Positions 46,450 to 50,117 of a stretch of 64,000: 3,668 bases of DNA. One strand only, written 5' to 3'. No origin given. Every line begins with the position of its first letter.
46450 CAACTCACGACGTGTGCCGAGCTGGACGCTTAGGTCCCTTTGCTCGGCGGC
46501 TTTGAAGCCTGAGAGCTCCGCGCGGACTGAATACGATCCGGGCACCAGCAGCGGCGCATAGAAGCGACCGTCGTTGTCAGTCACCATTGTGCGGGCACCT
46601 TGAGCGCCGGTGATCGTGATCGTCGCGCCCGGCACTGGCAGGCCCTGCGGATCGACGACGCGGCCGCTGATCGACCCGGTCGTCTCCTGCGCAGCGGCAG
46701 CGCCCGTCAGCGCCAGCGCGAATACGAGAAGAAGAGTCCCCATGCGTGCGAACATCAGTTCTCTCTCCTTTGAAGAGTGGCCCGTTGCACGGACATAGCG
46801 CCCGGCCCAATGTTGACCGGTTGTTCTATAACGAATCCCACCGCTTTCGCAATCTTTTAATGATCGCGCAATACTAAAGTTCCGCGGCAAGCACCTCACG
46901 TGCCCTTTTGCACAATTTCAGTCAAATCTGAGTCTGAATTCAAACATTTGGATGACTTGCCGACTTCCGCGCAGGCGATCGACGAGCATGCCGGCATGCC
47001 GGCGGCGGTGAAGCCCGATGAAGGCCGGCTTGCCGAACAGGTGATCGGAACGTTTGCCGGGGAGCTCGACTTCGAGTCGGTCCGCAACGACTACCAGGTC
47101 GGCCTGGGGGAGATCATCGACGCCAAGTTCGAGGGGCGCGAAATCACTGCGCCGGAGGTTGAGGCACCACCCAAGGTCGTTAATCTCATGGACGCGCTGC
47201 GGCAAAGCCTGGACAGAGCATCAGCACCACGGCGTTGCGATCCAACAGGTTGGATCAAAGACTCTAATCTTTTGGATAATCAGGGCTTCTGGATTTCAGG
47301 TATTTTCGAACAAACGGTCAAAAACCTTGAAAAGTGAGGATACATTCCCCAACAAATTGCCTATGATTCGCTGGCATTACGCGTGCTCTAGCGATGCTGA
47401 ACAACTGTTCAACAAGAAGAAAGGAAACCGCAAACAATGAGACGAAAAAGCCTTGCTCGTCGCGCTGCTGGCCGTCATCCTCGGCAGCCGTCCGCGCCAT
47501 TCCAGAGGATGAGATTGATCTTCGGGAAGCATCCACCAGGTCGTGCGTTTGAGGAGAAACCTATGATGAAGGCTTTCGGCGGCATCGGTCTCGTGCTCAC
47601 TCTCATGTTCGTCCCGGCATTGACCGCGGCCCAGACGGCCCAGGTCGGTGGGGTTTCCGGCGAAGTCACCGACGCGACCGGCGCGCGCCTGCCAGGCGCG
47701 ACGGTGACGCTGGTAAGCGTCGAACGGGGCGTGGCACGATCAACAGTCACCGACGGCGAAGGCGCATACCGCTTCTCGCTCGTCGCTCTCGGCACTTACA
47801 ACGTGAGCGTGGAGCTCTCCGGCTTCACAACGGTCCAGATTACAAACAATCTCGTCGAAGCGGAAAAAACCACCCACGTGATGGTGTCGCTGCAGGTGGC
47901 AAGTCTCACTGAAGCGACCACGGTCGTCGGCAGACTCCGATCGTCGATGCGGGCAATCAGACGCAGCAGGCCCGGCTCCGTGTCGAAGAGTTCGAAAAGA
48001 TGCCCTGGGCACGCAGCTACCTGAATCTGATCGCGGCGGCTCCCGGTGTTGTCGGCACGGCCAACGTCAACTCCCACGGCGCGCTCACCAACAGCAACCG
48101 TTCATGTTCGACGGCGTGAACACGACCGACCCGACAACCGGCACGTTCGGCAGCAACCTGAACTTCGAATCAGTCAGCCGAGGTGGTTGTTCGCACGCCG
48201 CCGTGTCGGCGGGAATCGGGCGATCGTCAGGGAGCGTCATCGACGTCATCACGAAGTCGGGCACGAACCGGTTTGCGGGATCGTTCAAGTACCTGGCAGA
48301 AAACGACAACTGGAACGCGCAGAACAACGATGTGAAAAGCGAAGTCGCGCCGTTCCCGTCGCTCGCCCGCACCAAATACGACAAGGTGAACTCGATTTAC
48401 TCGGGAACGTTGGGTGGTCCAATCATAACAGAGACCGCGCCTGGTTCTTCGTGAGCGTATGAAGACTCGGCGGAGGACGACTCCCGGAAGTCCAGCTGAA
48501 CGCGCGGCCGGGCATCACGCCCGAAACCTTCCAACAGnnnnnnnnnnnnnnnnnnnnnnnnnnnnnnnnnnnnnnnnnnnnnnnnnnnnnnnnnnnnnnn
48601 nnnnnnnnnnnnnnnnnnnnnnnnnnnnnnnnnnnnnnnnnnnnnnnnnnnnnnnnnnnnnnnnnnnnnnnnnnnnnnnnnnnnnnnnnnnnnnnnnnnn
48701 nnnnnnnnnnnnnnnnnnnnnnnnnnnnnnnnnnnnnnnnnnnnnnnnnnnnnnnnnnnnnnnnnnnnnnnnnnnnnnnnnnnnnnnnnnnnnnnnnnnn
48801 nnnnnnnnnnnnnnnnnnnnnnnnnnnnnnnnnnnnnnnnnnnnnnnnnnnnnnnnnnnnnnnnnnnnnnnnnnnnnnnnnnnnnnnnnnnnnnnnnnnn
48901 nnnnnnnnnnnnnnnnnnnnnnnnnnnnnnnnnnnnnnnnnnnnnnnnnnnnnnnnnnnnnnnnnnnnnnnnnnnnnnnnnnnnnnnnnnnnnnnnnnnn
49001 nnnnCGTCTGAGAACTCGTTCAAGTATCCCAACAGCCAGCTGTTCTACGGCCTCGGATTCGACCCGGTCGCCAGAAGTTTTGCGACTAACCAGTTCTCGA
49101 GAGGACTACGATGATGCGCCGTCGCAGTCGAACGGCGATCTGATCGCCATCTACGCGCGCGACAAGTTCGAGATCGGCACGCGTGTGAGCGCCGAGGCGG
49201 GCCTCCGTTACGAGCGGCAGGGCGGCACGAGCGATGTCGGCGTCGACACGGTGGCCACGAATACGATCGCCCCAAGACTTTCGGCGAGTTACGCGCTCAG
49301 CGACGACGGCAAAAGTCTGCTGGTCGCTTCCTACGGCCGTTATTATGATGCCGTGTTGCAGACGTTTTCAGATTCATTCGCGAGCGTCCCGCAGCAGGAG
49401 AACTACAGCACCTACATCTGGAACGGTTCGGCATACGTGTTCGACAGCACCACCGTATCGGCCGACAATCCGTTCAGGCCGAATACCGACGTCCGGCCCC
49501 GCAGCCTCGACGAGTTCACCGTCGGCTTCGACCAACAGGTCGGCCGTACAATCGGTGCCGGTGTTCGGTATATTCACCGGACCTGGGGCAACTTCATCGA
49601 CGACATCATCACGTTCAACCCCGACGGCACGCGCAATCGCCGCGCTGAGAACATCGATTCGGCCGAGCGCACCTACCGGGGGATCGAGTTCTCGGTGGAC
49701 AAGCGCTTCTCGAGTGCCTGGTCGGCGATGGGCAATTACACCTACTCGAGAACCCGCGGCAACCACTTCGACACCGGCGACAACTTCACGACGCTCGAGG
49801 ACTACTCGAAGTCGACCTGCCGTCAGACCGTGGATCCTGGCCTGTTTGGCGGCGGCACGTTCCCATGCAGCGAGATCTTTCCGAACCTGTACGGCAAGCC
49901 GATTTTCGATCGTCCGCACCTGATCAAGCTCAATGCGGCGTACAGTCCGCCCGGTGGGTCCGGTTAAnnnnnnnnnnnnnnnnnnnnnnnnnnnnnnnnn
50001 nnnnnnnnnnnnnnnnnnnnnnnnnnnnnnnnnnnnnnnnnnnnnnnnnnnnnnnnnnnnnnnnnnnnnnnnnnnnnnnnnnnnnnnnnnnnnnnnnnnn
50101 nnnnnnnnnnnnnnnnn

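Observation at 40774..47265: A diverged second copy of the ku 3' end brackets a 6.2-kb receptor-VWA-TPR module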

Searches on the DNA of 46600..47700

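Call 48: search_rna_families(source=window, start=46600, end=47700, threshold=evalue, max_evalue=1)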
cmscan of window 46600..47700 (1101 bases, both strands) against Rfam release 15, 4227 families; matches with E-value up to 1: 0.
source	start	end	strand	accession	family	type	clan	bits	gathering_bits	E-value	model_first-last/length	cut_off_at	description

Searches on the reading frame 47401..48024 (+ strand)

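Call 14: search_protein_families(library=pfam, proteins=[window:47401-48024:+], max_evalue=0.01)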
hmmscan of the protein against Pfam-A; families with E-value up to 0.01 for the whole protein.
window:47401-48024:+ (207 aa): 7 families
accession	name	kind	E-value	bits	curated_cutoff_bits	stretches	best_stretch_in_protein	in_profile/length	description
PF13620.12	CarboxypepD_reg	-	2.1e-18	66.9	32.3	1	85-165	2-82/82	Carboxypeptidase regulatory-like domain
PF13715.12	CarbopepD_reg_2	-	2.4e-09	37.6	32.2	1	85-169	1-83/88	CarboxypepD_reg-like domain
PF17210.9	SdrD_B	-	3.2e-06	27.7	29.7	1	91-145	18-72/112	SdrD B-like domain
PF24025.1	Ig_DR_A0283-like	-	0.00073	20.3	27.1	1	88-137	12-62/102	DR_A0283-like, Ig-like domain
PF17802.7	SpaA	-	0.0018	18.9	23.1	1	90-135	8-56/91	Prealbumin-like fold domain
PF02369.22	Big_1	-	0.002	18.6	34.9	1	85-141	21-82/93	Bacterial Ig-like domain (group 1)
PF00775.27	Dioxygenase_C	-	0.0021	18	27.3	0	110-174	73-135/182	Dioxygenase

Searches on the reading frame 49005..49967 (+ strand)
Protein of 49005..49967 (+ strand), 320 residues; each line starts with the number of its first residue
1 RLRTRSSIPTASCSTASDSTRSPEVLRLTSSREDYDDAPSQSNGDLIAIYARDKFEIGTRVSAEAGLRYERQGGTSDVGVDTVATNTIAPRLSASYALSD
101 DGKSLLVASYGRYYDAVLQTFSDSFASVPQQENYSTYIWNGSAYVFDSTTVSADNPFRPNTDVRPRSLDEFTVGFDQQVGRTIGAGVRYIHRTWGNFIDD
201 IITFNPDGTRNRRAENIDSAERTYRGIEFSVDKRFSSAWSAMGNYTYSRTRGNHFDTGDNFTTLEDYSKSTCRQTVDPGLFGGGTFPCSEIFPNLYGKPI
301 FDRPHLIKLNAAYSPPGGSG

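Call 14: search_protein_families(library=pfam, proteins=[window:49005-49967:+], max_evalue=0.01)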
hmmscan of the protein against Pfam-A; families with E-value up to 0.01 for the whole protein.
window:49005-49967:+ (320 aa): 1 family
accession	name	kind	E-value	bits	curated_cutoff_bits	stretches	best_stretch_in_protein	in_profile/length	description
PF25183.1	OMP_b-brl_4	-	5.1e-10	38.8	30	1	34-317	391-679/838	Outer membrane beta barrel domain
